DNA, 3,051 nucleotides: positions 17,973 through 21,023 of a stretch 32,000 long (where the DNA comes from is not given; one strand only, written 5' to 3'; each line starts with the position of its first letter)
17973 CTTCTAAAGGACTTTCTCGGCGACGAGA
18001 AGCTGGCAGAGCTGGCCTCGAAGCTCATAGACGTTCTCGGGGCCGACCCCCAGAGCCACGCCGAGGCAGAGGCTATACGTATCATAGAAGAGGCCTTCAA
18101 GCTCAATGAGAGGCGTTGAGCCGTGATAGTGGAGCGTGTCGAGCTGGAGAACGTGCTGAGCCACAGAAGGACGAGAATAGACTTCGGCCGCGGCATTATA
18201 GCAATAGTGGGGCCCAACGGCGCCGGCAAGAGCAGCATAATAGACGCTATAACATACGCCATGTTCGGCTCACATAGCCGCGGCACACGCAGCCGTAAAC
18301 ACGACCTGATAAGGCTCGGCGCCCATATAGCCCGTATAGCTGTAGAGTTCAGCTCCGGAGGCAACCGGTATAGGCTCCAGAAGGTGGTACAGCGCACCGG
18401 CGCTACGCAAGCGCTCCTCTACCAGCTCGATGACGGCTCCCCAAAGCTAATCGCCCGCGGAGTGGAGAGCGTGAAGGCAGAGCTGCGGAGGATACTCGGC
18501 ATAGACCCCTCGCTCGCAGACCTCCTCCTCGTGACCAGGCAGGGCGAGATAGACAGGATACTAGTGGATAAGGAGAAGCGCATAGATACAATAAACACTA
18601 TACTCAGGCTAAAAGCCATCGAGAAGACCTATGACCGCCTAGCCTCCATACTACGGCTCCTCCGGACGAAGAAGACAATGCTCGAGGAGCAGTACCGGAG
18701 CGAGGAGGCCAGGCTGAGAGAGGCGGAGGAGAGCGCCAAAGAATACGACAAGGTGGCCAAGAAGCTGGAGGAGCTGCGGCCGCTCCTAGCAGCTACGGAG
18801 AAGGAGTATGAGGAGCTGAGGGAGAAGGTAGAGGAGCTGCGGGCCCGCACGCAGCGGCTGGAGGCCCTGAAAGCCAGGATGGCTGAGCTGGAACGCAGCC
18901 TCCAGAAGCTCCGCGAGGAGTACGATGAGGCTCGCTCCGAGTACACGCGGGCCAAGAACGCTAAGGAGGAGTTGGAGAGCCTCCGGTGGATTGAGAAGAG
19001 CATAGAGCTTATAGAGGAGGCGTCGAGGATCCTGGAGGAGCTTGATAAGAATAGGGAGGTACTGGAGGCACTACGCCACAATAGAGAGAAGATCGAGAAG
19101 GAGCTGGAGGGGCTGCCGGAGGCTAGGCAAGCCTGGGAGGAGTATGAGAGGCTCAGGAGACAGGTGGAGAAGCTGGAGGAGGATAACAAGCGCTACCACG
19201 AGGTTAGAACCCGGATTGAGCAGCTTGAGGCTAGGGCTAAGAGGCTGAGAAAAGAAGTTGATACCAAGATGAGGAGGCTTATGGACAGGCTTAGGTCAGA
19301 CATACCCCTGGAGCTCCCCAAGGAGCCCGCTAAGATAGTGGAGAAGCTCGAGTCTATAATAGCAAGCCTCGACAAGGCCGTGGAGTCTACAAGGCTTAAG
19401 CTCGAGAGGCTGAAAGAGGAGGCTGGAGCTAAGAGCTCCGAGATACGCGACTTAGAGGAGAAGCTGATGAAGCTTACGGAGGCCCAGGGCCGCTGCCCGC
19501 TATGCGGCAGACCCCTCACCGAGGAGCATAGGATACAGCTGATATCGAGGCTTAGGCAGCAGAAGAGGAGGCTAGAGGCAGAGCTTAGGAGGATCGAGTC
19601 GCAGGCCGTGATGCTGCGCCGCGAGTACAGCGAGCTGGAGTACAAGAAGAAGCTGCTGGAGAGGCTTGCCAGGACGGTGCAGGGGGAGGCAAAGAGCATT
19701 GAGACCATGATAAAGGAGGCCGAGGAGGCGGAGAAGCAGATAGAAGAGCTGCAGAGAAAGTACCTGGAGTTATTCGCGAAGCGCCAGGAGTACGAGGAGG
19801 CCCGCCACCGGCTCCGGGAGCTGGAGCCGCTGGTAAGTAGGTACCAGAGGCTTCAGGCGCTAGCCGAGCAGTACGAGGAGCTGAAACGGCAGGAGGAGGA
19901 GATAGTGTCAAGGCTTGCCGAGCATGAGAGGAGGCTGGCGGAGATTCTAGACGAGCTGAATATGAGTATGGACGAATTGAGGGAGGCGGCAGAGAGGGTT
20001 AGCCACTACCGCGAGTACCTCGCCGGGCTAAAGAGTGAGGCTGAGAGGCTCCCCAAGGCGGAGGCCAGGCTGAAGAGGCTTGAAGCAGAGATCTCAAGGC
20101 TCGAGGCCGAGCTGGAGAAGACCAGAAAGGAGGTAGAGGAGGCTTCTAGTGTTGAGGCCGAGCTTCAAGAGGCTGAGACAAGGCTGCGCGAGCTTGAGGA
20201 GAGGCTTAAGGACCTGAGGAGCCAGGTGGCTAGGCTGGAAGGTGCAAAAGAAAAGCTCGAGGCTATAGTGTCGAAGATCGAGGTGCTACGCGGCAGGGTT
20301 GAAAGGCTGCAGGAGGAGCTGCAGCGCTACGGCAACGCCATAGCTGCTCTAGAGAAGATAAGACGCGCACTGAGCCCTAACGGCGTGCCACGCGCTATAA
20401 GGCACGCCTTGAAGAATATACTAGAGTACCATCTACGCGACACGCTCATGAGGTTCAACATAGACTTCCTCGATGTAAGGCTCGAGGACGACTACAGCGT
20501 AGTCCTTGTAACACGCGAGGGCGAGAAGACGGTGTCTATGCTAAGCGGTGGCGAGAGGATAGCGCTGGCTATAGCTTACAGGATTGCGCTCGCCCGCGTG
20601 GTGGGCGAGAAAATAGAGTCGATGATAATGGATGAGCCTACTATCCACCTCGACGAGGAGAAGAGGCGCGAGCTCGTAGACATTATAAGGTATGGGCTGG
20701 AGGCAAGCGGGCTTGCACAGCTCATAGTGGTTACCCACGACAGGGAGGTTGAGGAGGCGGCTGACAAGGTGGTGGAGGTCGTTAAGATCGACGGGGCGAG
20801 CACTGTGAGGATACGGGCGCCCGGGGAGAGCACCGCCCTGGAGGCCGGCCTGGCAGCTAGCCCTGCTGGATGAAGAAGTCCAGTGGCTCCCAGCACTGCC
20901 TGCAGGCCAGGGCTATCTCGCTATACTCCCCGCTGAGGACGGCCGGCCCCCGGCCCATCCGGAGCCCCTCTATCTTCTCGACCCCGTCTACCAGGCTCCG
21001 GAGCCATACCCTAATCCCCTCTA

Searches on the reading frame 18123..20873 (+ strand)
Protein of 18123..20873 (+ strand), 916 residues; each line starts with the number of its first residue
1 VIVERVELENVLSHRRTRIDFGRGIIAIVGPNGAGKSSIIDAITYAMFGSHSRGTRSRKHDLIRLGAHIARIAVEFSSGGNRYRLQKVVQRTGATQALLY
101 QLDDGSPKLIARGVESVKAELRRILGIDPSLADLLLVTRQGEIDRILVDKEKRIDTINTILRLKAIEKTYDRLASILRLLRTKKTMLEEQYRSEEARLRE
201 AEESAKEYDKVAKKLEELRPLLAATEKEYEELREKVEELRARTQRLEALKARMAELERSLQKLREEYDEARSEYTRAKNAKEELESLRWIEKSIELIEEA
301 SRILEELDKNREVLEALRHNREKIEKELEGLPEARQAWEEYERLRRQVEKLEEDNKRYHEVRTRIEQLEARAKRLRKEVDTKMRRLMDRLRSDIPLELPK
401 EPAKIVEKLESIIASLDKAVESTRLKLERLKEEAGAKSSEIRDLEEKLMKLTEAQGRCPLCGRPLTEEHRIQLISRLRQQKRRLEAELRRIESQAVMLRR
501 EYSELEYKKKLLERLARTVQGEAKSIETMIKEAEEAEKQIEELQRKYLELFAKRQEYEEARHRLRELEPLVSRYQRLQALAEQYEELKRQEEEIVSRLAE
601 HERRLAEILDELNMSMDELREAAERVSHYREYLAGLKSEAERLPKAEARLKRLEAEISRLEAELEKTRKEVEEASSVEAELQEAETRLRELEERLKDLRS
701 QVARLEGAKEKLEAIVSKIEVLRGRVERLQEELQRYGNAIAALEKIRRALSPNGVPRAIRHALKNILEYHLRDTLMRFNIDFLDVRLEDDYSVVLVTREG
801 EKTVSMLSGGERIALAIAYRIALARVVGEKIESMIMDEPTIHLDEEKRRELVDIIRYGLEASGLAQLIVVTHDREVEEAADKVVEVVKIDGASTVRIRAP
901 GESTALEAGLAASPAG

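Call 104: search_solved_structures(query=window:18123-20873:+, max_evalue=0.001)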
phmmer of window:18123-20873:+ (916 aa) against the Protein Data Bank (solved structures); distinct sequences matched with E-value up to 0.001: 70 (the best 60 are shown).
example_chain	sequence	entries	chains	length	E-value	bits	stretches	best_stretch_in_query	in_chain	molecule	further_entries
3aux_A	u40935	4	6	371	4.3e-49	171.1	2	727-897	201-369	DNA double-strand break repair rad50 ATPase | DNA double-strand break repair Rad50 ATPase,DNA double-strand break repair Rad50 ATPase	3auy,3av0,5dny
5f3w_B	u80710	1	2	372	8.3e-49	170.1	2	699-897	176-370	DNA double-strand break repair Rad50 ATPase,DNA double-strand break repair Rad50 ATPase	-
3qku_A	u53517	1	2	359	6.8e-34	120.8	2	785-897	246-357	DNA double-strand break repair rad50 ATPase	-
3qkt_A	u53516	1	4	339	8e-34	120.6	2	785-897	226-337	DNA double-strand break repair rad50 ATPase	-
4nch_A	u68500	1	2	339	1.8e-33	119.4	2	785-897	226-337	DNA double-strand break repair Rad50 ATPase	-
4nci_A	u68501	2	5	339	4.7e-33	118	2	785-897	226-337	DNA double-strand break repair Rad50 ATPase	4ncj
4nck_A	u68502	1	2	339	6.3e-33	117.6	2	785-897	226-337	DNA double-strand break repair Rad50 ATPase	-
3qf7_A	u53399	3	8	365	5.5e-29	104.6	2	3-193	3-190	Rad50 | Probable DNA double-strand break repair Rad50 ATPase,Probable DNA double-strand break repa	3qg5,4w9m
3tho_A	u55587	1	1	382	1.8e-26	96.2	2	3-193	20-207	Probable DNA double-strand break repair Rad50 ATPase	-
1f2t_B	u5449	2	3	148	2.5e-19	72.6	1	785-897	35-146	RAD50 ABC-ATPASE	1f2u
3qkr_B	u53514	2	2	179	4.6e-19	71.8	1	785-897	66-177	DNA double-strand break repair rad50 ATPase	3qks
1ii8_B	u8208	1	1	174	4.9e-19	71.7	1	785-897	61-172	Rad50 ABC-ATPase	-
1us8_B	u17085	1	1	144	1.1e-18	70.5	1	785-897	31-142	DNA DOUBLE-STRAND BREAK REPAIR RAD50 ATPASE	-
3qkr_A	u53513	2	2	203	2.2e-14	56.3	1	2-183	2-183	DNA double-strand break repair rad50 ATPase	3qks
1ii8_A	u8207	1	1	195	2.3e-14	56.2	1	2-182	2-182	Rad50 ABC-ATPase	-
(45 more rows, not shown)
